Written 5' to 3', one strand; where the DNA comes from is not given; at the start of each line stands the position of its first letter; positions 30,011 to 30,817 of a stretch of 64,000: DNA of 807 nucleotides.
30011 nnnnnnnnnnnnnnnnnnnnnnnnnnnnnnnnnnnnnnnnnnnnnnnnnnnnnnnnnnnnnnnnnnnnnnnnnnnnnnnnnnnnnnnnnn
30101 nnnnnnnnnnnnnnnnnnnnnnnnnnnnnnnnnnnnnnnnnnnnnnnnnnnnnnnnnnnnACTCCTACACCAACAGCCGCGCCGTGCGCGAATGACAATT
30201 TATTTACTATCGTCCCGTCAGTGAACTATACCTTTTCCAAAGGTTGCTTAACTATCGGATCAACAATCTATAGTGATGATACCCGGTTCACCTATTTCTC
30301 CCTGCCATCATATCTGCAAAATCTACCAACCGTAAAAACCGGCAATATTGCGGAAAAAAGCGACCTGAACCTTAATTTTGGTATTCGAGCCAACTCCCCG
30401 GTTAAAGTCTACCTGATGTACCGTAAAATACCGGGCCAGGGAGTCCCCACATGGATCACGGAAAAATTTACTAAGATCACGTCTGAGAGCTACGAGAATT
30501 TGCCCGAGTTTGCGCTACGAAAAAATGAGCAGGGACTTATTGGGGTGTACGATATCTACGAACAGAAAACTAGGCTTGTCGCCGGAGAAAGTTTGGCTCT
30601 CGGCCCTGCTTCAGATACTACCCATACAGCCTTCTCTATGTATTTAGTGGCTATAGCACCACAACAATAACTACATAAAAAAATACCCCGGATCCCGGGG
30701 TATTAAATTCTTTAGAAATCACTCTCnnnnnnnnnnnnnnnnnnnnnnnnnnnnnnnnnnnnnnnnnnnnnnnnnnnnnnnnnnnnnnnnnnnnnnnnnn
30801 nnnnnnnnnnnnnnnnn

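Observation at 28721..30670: Beta-helix exoprotein carrying a novel C-terminal domain shared with a second secreted protein 26 kb away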

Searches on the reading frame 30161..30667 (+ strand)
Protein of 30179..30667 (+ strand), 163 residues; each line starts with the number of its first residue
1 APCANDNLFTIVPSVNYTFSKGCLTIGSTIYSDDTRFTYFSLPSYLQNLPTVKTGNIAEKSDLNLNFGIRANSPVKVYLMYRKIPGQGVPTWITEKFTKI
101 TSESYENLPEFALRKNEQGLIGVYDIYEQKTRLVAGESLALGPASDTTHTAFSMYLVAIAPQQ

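Call 8: find_homologous_proteins(query=window:30179-30667:+, max_evalue=0.01)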
Query seq(163 aa) (163 aa): 4 proteins with E <= 0.01 among 30 candidates.
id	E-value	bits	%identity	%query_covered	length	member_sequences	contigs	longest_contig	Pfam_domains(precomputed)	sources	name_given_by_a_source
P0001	1.2e-37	147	45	96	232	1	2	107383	-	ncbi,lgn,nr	ncbi:MAG: hypothetical protein M3Q44_02735 [bacterium]|nr:hypothetical protein [bacterium]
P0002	1.3e-37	147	45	96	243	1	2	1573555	-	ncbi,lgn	-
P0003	4.4e-29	120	47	81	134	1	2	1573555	-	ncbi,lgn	-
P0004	4.1e-14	71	49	50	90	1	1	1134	-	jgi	jgi:hypothetical protein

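Call 12: search_solved_structures(query=A1, max_evalue=10)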
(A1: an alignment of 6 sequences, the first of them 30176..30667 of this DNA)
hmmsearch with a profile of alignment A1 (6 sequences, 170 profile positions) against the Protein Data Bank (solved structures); distinct sequences matched with E-value up to 10: 1.
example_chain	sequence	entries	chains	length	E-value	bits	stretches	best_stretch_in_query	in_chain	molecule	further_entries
9qzo_A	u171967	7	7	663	2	11.5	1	111-136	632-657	Solute carrier organic anion transporter family member 2A1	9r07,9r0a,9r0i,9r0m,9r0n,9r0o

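Call 14: find_encoding_contigs(protein=P0002, flank=8000, max_places=3)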
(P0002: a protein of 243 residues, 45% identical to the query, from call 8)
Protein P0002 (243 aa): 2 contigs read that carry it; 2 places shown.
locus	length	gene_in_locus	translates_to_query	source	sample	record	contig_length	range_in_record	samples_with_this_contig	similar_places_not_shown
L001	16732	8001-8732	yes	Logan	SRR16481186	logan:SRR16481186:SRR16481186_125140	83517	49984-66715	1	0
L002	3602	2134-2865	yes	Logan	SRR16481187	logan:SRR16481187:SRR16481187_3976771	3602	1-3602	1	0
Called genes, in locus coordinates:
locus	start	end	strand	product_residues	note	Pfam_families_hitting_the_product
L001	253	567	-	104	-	-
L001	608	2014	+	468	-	-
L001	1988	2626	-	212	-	PF00702:Hydrolase, PF08282:Hydrolase_3 (faint), PF12710:HAD, PF13419:HAD_2, PF13242:Hydrolase_like (weak)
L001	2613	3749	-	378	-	PF07690:MFS_1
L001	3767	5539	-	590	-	PF04675:DNA_ligase_A_N, PF01068:DNA_ligase_A_M, PF04679:DNA_ligase_A_C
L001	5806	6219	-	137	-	-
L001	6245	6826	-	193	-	PF00293:NUDIX (faint)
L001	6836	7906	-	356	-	PF02661:Fic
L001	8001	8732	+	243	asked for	-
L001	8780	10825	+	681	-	PF00092:VWA, PF13519:VWA_2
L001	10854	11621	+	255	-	PF21088:MS_channel_1st (weak), PF00924:MS_channel_2nd, PF21082:MS_channel_3rd (weak)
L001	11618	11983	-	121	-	PF10025:DUF2267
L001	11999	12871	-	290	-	PF23441:SDR, PF00106:adh_short, PF01370:Epimerase, PF08659:KR, PF13561:adh_short_C2, PF16363:GDP_Man_Dehyd (weak)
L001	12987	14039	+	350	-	PF02388:FemAB, PF13480:Acetyltransf_6, PF02388:FemAB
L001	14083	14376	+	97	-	-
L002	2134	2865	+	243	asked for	-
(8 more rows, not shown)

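Call 15: find_encoding_contigs(protein=P0003, flank=8000, max_places=3)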
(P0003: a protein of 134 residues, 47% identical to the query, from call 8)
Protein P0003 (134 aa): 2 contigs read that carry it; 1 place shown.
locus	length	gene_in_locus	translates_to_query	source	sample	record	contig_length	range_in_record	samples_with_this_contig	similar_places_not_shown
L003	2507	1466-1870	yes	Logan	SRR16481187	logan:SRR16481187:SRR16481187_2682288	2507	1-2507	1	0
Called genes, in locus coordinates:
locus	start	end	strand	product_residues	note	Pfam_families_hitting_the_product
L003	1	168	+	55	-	?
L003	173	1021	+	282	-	-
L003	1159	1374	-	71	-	-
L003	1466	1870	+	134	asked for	-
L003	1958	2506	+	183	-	?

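Call 19: search_protein_representatives(alignment_id=A1)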
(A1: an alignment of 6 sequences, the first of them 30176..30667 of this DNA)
Query: 6 sequences, 170 profile positions. Proteins with E-value up to 0.001 (for the whole library): 113; up to 1e-10: 60; up to 1e-30: 40. The best 113 are listed.
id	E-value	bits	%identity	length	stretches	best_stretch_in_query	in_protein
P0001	1.9e-82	291.5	-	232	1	2-168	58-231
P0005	1.5e-64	233.3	-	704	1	3-168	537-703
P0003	6.7e-62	224.7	-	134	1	32-168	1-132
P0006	2.2e-61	223.0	-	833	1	7-168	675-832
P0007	5.9e-60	218.3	-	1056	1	4-168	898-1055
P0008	5.4e-59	215.2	-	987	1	2-168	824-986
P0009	1.0e-57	211.0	-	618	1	3-168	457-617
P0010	1.3e-57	210.7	-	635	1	8-166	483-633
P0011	3.5e-56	206.1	-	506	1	2-168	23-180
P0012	4.9e-56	205.6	-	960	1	2-168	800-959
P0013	4.9e-56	205.6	-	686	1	9-168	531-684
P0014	5.3e-56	205.5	-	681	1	5-168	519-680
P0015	7.9e-54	198.4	-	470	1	4-168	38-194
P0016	2.2e-52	193.7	-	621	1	16-168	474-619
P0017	7.2e-51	188.8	-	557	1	8-168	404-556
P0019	3.1e-49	183.5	-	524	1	2-168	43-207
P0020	9.8e-49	181.8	-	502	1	5-168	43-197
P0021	6.9e-48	179.1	-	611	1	4-168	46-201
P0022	6.6e-47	175.9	-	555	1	5-168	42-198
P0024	5.3e-45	169.7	-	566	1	13-168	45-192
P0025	1.4e-44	168.3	-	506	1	6-168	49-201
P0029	4.5e-41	156.9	-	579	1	11-168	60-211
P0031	8.2e-41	156.0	-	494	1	2-168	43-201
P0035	1.1e-38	149.1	-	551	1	2-167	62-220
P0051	1.7e-15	73.6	-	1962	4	21-103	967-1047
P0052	4.4e-14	69.0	-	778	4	14-96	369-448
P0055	9.5e-14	68.0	-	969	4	10-105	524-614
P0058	1.0e-11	61.4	-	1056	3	25-96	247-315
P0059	1.9e-11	60.4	-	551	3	30-96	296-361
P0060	2.6e-11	60.0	-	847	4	13-85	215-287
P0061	3.0e-11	59.8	-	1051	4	7-97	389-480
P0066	1.9e-08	50.7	-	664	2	9-84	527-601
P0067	2.0e-08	50.7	-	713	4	18-96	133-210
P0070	8.6e-08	48.6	-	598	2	12-97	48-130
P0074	1.3e-07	48.0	-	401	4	10-95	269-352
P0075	1.8e-07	47.5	-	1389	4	10-168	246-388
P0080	4.0e-07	46.4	-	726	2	10-95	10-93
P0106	2.9e-04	37.1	-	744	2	10-95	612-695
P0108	4.2e-04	36.6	-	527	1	6-105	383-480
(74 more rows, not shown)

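Call 21: search_protein_families(library=pfam, proteins=[P0051, P0052, P0055, P0058, P0059, P0060, P0061, P0067, P0074, P0075], max_evalue=0.01)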
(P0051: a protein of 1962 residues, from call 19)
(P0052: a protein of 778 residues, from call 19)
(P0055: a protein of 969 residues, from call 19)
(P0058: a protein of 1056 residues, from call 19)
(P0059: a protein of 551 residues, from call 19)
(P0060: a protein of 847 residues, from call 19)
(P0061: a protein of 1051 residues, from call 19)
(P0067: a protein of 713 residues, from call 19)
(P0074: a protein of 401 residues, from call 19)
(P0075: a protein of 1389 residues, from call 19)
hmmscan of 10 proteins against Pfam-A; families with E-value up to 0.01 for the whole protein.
P0051 (1962 aa): 9 families
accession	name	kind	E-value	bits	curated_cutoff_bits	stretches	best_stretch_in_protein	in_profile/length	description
PF13205.12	Big_5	-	1.5e-17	64.7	23.6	1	392-498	1-105/105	Bacterial Ig-like domain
PF00801.26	PKD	-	2.8e-11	43.7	23.5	1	1110-1177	10-75/80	PKD domain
PF18911.6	PKD_4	-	1.4e-10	41.5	27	1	1111-1178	14-79/85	PKD domain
PF21419.2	RoxA-like_Cyt-c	-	6.1e-08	32.5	26.7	1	1742-1770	1-29/39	RoxA-like, cytochrome c-like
PF03150.19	CCP_MauG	-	1.2e-05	26.5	25.6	1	1558-1606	7-56/149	Di-haem cytochrome c peroxidase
PF08309.17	LVIVD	-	9.1e-05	22.2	20.2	0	172-195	13-36/42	LVIVD repeat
PF10282.15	Lactonase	-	0.00081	19.1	21.7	0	1243-1362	155-273/344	Lactonase, 7-bladed beta-propeller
PF00034.26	Cytochrom_C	-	0.0023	19.6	21.3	0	1698-1796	4-89/90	Cytochrome c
PF13442.11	Cytochrome_CBB3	-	0.0065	17.2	27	0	1698-1712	6-21/68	Cytochrome C oxidase, cbb3-type, subunit III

P0052 (778 aa): 10 families
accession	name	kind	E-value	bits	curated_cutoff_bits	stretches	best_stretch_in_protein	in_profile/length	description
PF13620.12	CarboxypepD_reg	-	5.2e-08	33.6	32.3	1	141-197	1-58/82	Carboxypeptidase regulatory-like domain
PF25312.1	Allergen_Asp_f_4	-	1.4e-05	25.3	27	0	399-438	26-68/174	Allergen Asp f 4-like domain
PF07210.18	DUF1416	-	3e-05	24.3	23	1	139-193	19-72/97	Protein of unknown function (DUF1416)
PF15193.11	FAM24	-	6.5e-05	24.1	27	0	554-578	33-57/69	FAM24 family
PF09701.15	Cas_Cmr5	-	0.00031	21.3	21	0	403-451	68-116/119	CRISPR-associated protein (Cas_Cmr5)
PF17210.9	SdrD_B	-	0.0016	19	29.7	1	148-197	19-68/112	SdrD B-like domain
PF11974.14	bMG3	-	0.0016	18.8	34.9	0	149-183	24-58/103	Bacterial alpha-2-macroglobulin MG3 domain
PF14686.12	fn3_3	-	0.0075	16.5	24.4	0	172-197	30-55/75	Polysaccharide lyase family 4, domain II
PF13715.12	CarbopepD_reg_2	-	0.0085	16.5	32.2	0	142-190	1-47/88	CarboxypepD_reg-like domain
PF02991.22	ATG8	-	0.0098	16.5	27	0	495-578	18-99/104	Autophagy protein Atg8 ubiquitin like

P0055 (969 aa): 4 families
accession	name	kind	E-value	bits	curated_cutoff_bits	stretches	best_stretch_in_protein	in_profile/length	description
PF18998.6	Flg_new_2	-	1.9e-50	169.2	23.6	3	448-516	1-70/73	Divergent InlB B-repeat domain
PF09479.16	Flg_new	-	1.6e-09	38.1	27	2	236-292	8-64/65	Listeria-Bacteroides repeat domain (List_Bact_rpt)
PF18962.6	Por_Secre_tail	-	6e-07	30.1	27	1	888-968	1-75/75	Secretion system C-terminal sorting domain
PF24514.1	SpaA_4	-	0.0093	17.2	27.3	0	225-291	23-87/107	Prealbumin-like fold domain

P0058 (1056 aa): 7 families
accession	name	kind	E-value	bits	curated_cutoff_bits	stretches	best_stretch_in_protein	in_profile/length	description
PF22352.2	K319L-like_PKD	-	5.3e-60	199.8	27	5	379-463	1-84/84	K319L-like, PKD domain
PF00801.26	PKD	-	5.7e-20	71.5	23.5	5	136-217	8-80/80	PKD domain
PF18911.6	PKD_4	-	2e-16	60.2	27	3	126-216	1-82/85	PKD domain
PF18981.6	InlK_D3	-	3e-09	37.3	25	0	188-218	44-74/75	Internalin K domain (D3/D4)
PF00041.27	fn3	-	2.4e-06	28.1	25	1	34-115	10-81/84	Fibronectin type III domain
PF20536.3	DUF6751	-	0.00018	22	27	0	751-804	17-70/113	Family of unknown function (DUF6751)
PF22466.2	PSF3_N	-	0.001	19.4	27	0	304-317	37-50/53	PSF3 N-terminal domain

P0059 (551 aa): 2 families
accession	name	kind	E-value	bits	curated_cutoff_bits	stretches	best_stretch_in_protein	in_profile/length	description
PF00041.27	fn3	-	1.7e-09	38.2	25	1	50-121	16-83/84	Fibronectin type III domain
PF21156.3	ISOA1-3_C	-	0.00051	20.7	27.3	0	461-492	6-39/106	Isoamylase 1-3, C-terminal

P0060 (847 aa): 6 families
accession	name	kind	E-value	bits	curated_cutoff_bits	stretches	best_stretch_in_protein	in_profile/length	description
PF00041.27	fn3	-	3.9e-10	40.2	25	1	23-98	10-81/84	Fibronectin type III domain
PF09136.16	Glucodextran_B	-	4.1e-06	27.1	27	1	111-196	1-79/83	Glucodextranase, domain B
PF22352.2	K319L-like_PKD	-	1.9e-05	25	27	1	125-197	7-83/84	K319L-like, PKD domain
PF17957.7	Big_7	-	6.6e-05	23.9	24.1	1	111-180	1-70/70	Bacterial Ig domain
PF19077.6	Big_13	-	0.00011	23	27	1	120-192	14-93/102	Bacterial Ig-like domain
PF16656.11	Pur_ac_phosph_N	-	0.0031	18.5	30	0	59-86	55-82/93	Purple acid Phosphatase, N-terminal domain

P0061 (1051 aa): 0 families

P0067 (713 aa): 6 families
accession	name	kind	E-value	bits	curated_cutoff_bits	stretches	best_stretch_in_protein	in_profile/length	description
PF21379.2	Gp6-like_1st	-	4e-08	33.4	27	0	651-685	8-48/74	Baseplate wedge protein gp6-like, helical domain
PF00041.27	fn3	-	1.1e-05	26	25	1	37-106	13-74/84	Fibronectin type III domain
PF23692.1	YmjE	-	0.00078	19.8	27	0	165-203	1-39/54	YmjE-like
PF08771.16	FRB_dom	-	0.0012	19.5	24.7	0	643-681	58-96/99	FKBP12-rapamycin binding domain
PF25059.1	FN3_DSCAM-DSCAML_C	-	0.0015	19.2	39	1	39-125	7-89/89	DSCAM/DSCAML C-terminal Fn3-like domain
PF21581.3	SCD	-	0.003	18.2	27.5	0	218-241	8-31/75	Stromalin conservative domain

P0074 (401 aa): 3 families
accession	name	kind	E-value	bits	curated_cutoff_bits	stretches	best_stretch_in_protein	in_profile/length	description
PF00041.27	fn3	-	2.8e-06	27.9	25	1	31-106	9-80/84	Fibronectin type III domain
PF05063.20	MT-A70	-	4.9e-06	27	23.9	0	331-384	120-170/172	MT-A70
PF18630.7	Peptidase_M60_C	-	0.0069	17.1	26.2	0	161-196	12-48/65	Peptidase M60 C-terminal domain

P0075 (1389 aa): 4 families
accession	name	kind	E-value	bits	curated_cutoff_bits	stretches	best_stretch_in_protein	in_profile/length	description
PF13472.12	Lipase_GDSL_2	-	6.2e-08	33.8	32.9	1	1021-1222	2-176/178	GDSL-like Lipase/Acylhydrolase family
PF06439.18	3keto-disac_hyd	-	1.8e-07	31.8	26.8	1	734-911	6-186/187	3-keto-disaccharide hydrolase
PF18583.6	Arnt_C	-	0.00018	21.6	26.5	0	44-76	15-47/103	Aminoarabinose transferase C-terminal domain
PF15222.11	KAR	-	0.0029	18.4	27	0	252-287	39-74/105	Kidney androgen-regulated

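Call 26: find_homologous_proteins(query=A2, max_evalue=0.001)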
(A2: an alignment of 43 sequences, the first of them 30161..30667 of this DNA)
Query A2 (43 sequences) (169 aa, profile of the alignment): 2 proteins with E <= 0.001 among 1382 candidates.
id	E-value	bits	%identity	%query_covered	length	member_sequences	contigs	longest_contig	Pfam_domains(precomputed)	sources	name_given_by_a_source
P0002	1.1e-61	226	45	93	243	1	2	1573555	-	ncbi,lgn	-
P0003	3.7e-49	185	47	78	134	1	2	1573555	-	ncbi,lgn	-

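Call 28: find_related_loci(query=A1, collection=genome_contigs, flank=6000)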
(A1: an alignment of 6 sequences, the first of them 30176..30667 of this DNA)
Query A1 (164 aa) in genome_contigs; peptide patterns used: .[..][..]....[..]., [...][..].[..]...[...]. (x = any residue, [..] = any of these).
40 stretches matched a pattern; 16 encode a relative of the query (tblastn E <= 1e-3); 16 distinct loci.
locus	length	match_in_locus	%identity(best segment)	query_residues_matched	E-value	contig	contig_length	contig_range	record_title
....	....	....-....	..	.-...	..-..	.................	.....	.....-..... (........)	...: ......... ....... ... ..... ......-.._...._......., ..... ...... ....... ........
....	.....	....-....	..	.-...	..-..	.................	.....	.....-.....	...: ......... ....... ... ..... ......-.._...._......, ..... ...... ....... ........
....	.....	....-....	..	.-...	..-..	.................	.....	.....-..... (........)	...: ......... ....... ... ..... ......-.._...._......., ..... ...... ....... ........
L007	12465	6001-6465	45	1-160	3e-42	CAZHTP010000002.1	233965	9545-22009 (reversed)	MAG TPA_asm: uncultured Gammaproteobacteria bacterium isolate SRP192515_co2_50 genome assembly, contig: NODE_20_length_2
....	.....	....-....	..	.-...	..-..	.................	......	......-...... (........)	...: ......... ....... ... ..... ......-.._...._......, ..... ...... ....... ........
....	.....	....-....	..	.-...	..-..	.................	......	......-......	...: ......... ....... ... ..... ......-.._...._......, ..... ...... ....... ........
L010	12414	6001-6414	42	22-161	5e-35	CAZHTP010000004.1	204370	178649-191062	MAG TPA_asm: uncultured Gammaproteobacteria bacterium isolate SRP192515_co2_50 genome assembly, contig: NODE_31_length_2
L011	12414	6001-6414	42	19-160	2e-33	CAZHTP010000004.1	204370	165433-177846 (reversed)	MAG TPA_asm: uncultured Gammaproteobacteria bacterium isolate SRP192515_co2_50 genome assembly, contig: NODE_31_length_2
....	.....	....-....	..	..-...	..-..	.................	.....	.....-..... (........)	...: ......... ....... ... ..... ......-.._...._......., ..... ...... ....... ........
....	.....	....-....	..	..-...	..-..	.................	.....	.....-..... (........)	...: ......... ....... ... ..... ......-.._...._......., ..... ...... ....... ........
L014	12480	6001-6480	37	1-162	2e-31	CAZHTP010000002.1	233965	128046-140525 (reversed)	MAG TPA_asm: uncultured Gammaproteobacteria bacterium isolate SRP192515_co2_50 genome assembly, contig: NODE_20_length_2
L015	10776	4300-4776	41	1-162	3e-36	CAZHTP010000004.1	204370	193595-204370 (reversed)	MAG TPA_asm: uncultured Gammaproteobacteria bacterium isolate SRP192515_co2_50 genome assembly, contig: NODE_31_length_2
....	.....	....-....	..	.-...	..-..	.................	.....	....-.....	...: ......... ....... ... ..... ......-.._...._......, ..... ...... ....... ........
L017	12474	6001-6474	36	1-162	9e-30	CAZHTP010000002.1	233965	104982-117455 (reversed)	MAG TPA_asm: uncultured Gammaproteobacteria bacterium isolate SRP192515_co2_50 genome assembly, contig: NODE_20_length_2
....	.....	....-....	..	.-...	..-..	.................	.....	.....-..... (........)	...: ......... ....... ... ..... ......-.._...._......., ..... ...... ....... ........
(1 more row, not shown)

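Call 32: search_protein_families(library=pfam, alignment_id=A3, max_evalue=0.001)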
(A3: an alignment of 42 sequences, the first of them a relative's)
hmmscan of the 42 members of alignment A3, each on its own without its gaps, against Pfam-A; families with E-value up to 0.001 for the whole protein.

A. member 1, P0005 (704 aa): 0 families

B. families by the number of members that match (of 42 scanned): 16 families
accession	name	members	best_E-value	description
PF00173.33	Cyt-b5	7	4.9e-18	Cytochrome b5-like Heme/Steroid binding domain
PF02333.21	Phytase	3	2.2e-73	Phytase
PF13229.12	Beta_helix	3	4.2e-20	Right handed beta helix region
PF00149.33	Metallophos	3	2.8e-11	Calcineurin-like phosphoesterase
PF08787.18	Alginate_lyase2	2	2.4e-42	Alginate lyase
PF16116.10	DUF4832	1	2e-58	Domain of unknown function (DUF4832)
PF16173.10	DUF4874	1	1.1e-42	Domain of unknown function (DUF4874)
PF00150.24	Cellulase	1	1.8e-32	Cellulase (glycosyl hydrolase family 5)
PF05426.18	Alginate_lyase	1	5.2e-24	Alginate lyase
PF21365.3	Glyco_hydro_31_3rd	1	1.2e-16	Glycosyl hydrolase family 31 C-terminal domain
PF05048.19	NosD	1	3.1e-09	Periplasmic copper-binding protein (NosD)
PF07470.19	Glyco_hydro_88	1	2.8e-08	Glycosyl Hydrolase Family 88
PF01229.23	Glyco_hydro_39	1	1.4e-06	Glycosyl hydrolases family 39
PF00041.27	fn3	1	2.3e-06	Fibronectin type III domain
PF02210.31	Laminin_G_2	1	0.00052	Laminin G domain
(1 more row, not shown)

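Call 33: predict_structure(alignment_id=A2)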
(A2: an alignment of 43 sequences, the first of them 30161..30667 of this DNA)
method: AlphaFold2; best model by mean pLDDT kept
length: 169 residues; sequences in the alignment: 43
mean_pLDDT: 96.0   pTM: 0.90
mean pLDDT of the five models: 96.0, 95.6, 95.4, 94.8, 94.6
residues with pLDDT >= 90: 157; 70-90: 10; 50-70: 2; < 50: 0
segments of 3 or more residues with pLDDT < 50: none
pLDDT, mean of each block of 10 residues (from residue 1): 78 95 96 97 98 97 97 98 98 97 98 97 98 98 98 97 95
secondary structure, 60 per line:
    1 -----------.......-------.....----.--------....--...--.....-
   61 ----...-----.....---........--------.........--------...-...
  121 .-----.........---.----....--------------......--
elements in order: E15-18 E26-30 E44-47 E55-59 E73-77 E81-88 H97-102 E103-105 E118-121 E127-135 E144-147 E162-167

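Call 36: fold_search(model_id=the predicted structure, library=pdb)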
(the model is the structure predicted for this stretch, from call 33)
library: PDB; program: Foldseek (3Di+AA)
matches with E <= 10: 1387; with E <= 0.001: 5
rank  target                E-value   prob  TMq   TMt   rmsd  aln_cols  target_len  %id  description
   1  6hpd                  9.6e-06  1.00  0.70  0.14   2.9       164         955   13  The structure of a beta-glucuronidase from glycoside hydrolase family 2 (released 2019-07-24)
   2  6hzf_B                2.5e-05  1.00  0.55  0.13   6.4       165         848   14  BP0997, GH138 enzyme targeting pectin rhamnogalacturonan II (released 2019-03-20)
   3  6hzf_A                1.8e-04  1.00  0.53  0.12   6.9       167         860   16  BP0997, GH138 enzyme targeting pectin rhamnogalacturonan II (released 2019-03-20)
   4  6hze_A                3.5e-04  1.00  0.57  0.13   6.3       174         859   14  BP0997, GH138 enzyme targeting pectin rhamnogalacturonan II (released 2019-03-20)
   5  6hze_B                6.7e-04  1.00  0.53  0.12   7.0       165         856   16  BP0997, GH138 enzyme targeting pectin rhamnogalacturonan II (released 2019-03-20)
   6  4lw5_B                4.2e-02  0.08  0.15  0.12  16.4       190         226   13  Crystal structure of all-trans green fluorescent protein (released 2014-02-05)
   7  6k0q_A                4.7e-02  0.54  0.31  0.13  10.4       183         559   10  Catalytic domain of GH87 alpha-1,3-glucanase D1068A in complex with nigerose (released 2019-12-25)
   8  8qf8_A                5.2e-02  0.69  0.33  0.10   9.8       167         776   10  GH146 beta-L-arabinofuranosidase from Bacteroides thetaioatomicron in complex with beta-l-arabinofurano cyclophellitol (released 2023-12-13)
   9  4lw5_C                5.2e-02  0.09  0.17  0.14  16.1       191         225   12  Crystal structure of all-trans green fluorescent protein (released 2014-02-05)
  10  8qf8_B                5.8e-02  0.75  0.35  0.10   8.0       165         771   10  GH146 beta-L-arabinofuranosidase from Bacteroides thetaioatomicron in complex with beta-l-arabinofurano cyclophellitol (released 2023-12-13)
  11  4lw5_A                8.0e-02  0.08  0.17  0.14  17.1       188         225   12  Crystal structure of all-trans green fluorescent protein (released 2014-02-05)
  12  6uhm_B                1.0e-01  0.07  0.14  0.12  16.3       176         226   12  Crystal Structure of a Physical Mixture of C148 mGFP and scDNA-1 (released 2020-03-18)
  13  5nhn_A                1.0e-01  0.06  0.15  0.13  15.9       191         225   12  Super-Folder Green Fluorescent Protein Artificiall dimer linked via 148 position (released 2018-09-26)
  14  2wur                  1.1e-01  0.07  0.16  0.13  17.1       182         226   12  Atomic resolution structure of GFP measured on a rotating anode (released 2010-05-12)
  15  6dq0_A                1.3e-01  0.07  0.16  0.13  16.8       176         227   12  sfGFP D133 mutated to 4-nitro-L-phenylalanine (released 2018-10-17)
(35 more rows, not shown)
